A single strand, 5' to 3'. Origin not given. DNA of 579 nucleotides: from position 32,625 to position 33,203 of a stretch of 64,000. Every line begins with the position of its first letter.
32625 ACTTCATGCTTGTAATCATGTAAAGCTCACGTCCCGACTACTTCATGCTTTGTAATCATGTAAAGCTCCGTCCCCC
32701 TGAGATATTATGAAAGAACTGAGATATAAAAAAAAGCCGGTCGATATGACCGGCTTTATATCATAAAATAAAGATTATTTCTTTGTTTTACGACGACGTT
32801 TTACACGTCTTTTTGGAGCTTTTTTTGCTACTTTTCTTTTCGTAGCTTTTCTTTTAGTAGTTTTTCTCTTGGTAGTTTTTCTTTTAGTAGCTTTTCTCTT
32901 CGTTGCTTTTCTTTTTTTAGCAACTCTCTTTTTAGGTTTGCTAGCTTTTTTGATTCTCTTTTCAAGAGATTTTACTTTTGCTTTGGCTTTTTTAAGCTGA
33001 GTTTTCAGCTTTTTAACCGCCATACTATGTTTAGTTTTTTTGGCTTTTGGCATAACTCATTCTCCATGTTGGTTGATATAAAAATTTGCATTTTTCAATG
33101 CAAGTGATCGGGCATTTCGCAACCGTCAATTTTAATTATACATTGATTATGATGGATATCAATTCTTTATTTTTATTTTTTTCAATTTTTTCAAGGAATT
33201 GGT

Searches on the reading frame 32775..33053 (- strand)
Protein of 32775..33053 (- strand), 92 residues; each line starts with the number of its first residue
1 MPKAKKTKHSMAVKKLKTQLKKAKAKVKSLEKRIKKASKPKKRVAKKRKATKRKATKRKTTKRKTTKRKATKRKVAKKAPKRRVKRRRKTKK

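Call 4: search_protein_families(library=pfam, proteins=[window:32775-33053:-], max_evalue=0.01)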
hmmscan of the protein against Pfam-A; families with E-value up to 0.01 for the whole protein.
window:32775-33053:- (92 aa): 0 families
